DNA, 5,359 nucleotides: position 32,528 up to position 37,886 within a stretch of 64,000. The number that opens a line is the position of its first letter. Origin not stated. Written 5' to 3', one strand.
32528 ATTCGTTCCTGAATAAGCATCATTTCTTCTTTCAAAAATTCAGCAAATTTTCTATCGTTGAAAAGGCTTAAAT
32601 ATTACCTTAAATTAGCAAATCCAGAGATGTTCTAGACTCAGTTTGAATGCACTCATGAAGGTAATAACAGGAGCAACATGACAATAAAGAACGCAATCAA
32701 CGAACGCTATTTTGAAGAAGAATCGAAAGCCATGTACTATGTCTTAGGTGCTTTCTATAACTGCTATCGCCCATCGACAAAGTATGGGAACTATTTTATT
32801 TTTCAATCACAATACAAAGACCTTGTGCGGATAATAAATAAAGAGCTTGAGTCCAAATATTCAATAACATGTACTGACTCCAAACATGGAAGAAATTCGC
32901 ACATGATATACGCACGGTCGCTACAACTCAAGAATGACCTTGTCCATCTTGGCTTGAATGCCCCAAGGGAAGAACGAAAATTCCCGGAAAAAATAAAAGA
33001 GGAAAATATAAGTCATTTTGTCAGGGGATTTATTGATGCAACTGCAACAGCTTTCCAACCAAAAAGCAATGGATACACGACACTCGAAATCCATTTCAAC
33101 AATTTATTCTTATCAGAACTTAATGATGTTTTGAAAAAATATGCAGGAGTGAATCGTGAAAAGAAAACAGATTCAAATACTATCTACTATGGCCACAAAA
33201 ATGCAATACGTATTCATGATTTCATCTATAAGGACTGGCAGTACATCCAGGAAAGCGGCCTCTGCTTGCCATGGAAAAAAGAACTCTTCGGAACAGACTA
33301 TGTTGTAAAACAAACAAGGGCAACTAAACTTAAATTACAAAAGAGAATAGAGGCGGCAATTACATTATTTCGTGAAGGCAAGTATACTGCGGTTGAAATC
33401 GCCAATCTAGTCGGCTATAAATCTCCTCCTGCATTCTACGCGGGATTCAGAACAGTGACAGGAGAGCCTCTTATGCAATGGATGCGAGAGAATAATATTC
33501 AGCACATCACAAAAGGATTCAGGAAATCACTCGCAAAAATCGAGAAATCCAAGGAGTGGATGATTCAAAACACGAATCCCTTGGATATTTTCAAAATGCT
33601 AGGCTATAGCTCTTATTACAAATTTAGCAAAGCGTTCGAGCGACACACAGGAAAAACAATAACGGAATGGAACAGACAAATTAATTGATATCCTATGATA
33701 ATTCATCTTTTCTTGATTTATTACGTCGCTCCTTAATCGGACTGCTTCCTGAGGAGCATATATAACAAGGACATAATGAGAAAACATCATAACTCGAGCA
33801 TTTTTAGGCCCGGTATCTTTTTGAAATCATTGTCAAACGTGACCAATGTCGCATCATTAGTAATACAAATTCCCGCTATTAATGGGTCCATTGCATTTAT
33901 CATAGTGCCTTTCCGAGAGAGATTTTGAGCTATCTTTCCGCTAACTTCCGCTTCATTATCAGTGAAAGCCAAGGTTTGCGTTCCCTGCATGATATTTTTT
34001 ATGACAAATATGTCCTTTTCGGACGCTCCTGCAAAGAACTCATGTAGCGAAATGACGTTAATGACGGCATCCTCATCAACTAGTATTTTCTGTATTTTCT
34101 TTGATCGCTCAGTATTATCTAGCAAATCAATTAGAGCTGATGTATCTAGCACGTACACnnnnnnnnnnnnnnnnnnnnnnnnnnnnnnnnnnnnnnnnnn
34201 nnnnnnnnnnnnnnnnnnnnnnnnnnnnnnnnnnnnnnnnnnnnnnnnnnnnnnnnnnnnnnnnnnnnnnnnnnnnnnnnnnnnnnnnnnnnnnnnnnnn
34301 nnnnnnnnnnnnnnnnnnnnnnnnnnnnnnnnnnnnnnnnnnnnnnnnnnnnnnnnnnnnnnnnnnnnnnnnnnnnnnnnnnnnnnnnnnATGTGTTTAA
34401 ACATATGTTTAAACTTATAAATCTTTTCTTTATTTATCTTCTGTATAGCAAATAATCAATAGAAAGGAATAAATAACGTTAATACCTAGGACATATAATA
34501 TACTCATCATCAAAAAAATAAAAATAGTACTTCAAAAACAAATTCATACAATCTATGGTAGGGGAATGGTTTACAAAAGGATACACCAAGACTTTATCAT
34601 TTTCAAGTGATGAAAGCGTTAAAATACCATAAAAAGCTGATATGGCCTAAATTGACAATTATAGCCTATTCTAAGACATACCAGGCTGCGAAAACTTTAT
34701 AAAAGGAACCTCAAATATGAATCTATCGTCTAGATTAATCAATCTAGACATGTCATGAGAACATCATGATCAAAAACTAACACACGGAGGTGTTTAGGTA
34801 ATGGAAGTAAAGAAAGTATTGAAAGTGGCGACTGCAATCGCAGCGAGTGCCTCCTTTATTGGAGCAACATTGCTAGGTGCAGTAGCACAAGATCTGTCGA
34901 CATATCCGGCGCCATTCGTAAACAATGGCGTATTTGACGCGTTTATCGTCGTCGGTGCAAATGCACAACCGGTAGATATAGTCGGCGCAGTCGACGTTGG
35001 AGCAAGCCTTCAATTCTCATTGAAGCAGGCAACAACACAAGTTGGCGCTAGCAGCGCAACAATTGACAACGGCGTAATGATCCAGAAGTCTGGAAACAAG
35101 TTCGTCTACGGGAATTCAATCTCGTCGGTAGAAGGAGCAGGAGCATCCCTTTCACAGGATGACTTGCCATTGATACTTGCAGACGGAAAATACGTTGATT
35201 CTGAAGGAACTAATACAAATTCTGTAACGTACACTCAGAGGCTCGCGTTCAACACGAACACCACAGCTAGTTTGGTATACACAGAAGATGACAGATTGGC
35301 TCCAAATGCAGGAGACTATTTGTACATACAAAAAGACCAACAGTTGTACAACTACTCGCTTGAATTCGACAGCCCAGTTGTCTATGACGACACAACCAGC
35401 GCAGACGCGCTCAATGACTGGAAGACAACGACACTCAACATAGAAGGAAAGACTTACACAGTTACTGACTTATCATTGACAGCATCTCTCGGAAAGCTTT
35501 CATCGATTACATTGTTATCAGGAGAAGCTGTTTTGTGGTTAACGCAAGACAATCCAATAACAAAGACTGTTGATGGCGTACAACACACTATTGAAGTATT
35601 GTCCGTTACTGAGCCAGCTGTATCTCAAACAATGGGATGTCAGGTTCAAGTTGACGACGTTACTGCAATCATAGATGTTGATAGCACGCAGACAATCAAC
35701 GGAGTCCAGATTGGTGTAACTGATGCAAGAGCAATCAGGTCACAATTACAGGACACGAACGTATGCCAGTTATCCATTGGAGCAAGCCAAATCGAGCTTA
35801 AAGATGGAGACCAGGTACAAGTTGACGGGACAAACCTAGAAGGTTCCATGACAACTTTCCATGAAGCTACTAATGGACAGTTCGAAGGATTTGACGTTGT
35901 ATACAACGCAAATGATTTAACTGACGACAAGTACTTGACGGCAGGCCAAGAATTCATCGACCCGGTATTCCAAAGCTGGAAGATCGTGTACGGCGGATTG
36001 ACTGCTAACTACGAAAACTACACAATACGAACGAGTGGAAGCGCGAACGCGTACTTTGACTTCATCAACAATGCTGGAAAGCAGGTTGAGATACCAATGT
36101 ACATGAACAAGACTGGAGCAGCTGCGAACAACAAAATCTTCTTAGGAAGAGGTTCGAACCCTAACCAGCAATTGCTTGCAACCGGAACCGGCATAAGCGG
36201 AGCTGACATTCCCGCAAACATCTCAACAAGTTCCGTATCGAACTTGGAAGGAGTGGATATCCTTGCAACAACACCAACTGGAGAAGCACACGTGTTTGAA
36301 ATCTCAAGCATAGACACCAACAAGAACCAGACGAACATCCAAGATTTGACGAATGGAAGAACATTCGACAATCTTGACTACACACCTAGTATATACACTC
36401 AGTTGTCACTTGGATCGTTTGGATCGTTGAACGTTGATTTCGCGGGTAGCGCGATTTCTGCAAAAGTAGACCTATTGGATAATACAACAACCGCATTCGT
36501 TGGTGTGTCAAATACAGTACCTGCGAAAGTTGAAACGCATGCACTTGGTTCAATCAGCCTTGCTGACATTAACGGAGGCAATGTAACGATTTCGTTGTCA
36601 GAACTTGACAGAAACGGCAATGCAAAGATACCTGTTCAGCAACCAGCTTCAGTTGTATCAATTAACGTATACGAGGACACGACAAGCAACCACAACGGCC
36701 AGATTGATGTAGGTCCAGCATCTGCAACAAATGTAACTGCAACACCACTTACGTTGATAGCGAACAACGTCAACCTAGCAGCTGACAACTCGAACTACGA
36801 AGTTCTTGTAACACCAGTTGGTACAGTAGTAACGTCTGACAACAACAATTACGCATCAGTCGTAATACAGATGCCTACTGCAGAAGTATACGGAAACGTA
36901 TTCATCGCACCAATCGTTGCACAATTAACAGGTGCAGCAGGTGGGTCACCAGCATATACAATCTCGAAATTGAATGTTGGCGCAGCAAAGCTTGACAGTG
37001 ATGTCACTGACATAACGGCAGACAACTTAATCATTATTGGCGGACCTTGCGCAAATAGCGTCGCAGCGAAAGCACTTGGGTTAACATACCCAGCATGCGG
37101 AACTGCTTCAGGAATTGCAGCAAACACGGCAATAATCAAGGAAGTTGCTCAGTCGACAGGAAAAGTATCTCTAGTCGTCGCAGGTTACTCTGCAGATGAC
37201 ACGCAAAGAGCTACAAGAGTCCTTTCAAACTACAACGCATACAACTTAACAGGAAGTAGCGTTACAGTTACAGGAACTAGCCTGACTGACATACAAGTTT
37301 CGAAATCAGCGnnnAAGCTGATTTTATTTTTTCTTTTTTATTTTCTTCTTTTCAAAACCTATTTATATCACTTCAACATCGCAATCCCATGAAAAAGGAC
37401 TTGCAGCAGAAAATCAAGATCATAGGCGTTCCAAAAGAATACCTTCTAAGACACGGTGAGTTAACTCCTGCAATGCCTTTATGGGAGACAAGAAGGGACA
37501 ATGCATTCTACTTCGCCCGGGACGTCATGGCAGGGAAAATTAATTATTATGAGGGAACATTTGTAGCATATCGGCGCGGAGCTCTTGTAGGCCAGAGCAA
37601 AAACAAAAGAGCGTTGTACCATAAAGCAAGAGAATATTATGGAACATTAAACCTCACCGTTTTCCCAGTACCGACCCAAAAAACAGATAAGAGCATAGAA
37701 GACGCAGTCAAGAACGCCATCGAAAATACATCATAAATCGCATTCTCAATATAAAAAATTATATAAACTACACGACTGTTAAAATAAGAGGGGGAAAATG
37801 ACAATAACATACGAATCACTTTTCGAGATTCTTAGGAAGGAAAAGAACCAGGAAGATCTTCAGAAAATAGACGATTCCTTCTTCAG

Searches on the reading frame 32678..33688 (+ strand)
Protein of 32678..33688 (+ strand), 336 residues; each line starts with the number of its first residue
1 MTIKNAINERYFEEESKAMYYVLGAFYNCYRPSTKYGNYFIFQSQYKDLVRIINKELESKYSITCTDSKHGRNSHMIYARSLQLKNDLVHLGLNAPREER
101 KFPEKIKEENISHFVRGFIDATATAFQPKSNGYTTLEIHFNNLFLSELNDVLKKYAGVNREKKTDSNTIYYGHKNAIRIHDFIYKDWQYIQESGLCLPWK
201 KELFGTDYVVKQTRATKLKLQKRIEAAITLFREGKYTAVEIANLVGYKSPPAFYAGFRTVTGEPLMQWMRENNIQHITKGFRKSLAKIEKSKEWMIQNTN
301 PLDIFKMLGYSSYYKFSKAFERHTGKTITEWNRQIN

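Call 12: search_protein_families(library=pfam, proteins=[window:32678-33688:+], max_evalue=0.001)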
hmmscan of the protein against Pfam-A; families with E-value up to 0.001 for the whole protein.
window:32678-33688:+ (336 aa): 2 families
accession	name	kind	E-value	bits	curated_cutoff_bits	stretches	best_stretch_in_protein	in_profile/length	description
PF12833.13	HTH_18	-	1.8e-13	51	33.6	2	217-270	26-79/80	Helix-turn-helix domain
PF00165.29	HTH_AraC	-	3e-06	27.6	26.6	0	306-331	16-40/42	Bacterial regulatory helix-turn-helix proteins, AraC family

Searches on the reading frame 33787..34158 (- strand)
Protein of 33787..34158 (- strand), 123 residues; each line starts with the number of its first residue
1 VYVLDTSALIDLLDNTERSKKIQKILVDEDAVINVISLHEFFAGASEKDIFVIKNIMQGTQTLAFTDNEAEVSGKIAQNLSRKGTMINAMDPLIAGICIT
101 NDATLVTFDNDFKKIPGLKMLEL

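Call 30: search_protein_families(library=pfam, proteins=[window:33787-34158:-], max_evalue=0.01)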
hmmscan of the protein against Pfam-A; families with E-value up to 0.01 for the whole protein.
window:33787-34158:- (123 aa): 2 families
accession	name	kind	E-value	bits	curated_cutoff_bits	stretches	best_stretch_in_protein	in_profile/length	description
PF01850.27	PIN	-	1.4e-16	61.6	23.6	1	2-117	1-119/120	PIN domain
PF18480.7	DUF5615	-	0.003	17.9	23.8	1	87-114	33-60/110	Domain of unknown function (DUF5615)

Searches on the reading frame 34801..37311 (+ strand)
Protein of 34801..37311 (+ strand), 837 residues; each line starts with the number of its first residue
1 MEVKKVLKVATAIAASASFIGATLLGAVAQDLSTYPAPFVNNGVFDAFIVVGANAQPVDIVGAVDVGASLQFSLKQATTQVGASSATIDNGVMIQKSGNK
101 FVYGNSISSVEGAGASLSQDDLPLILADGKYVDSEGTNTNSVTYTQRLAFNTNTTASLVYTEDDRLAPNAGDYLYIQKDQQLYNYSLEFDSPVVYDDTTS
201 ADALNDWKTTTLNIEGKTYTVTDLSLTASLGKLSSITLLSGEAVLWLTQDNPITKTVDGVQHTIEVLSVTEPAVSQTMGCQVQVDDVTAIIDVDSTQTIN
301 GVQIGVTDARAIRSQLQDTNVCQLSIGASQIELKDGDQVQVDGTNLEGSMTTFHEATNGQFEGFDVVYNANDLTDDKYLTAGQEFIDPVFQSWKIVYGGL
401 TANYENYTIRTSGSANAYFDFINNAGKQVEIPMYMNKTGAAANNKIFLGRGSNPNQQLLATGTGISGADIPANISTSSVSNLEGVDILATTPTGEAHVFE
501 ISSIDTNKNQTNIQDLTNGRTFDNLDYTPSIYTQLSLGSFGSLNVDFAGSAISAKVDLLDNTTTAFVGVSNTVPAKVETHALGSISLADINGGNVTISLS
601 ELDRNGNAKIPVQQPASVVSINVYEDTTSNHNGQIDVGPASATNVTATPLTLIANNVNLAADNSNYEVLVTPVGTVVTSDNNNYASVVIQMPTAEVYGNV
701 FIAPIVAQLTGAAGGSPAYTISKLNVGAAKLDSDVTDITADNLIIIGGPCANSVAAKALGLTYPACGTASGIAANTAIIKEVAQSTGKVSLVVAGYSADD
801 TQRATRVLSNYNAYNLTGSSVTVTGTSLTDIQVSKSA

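Call 7: search_protein_families(library=pfam, proteins=[window:34801-37311:+], max_evalue=1)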
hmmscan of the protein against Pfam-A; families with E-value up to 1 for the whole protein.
window:34801-37311:+ (837 aa): 2 families
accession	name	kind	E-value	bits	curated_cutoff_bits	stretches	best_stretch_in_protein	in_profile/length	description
PF05124.17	S_layer_C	-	8.1e-12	45.6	23.9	1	31-810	1-175/177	S-layer like family, outer domain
PF18914.6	DUF5666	-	0.37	11.5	27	1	287-347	4-51/60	Domain of unknown function (DUF5666)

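Call 8: search_protein_families(library=ncbifam, proteins=[window:34801-37311:+], max_evalue=1)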
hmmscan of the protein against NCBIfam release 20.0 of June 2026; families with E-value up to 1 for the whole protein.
window:34801-37311:+ (837 aa): 0 families

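Call 16: list_cluster_members(proteins=[P0001, window:34801-37311:+])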
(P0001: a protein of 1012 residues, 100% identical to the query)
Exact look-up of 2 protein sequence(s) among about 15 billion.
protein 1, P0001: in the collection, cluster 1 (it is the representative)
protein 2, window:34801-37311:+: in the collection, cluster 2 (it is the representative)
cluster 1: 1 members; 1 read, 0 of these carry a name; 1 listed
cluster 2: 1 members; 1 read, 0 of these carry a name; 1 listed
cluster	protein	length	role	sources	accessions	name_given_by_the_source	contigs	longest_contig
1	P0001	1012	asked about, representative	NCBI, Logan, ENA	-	-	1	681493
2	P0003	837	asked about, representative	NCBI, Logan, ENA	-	-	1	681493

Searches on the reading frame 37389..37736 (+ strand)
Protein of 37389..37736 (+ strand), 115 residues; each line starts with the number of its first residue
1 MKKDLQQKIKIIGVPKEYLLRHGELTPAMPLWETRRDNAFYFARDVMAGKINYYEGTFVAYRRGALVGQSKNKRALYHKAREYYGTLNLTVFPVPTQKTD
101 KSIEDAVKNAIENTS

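Call 30: search_protein_families(library=pfam, proteins=[window:37389-37736:+], max_evalue=0.01)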
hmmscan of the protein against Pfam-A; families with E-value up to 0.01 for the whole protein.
window:37389-37736:+ (115 aa): 1 family
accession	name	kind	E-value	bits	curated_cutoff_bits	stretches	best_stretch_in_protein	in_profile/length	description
PF18929.5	DUF5678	-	0.0019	18.4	23.2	1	53-96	5-48/49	Family of unknown function (DUF5678)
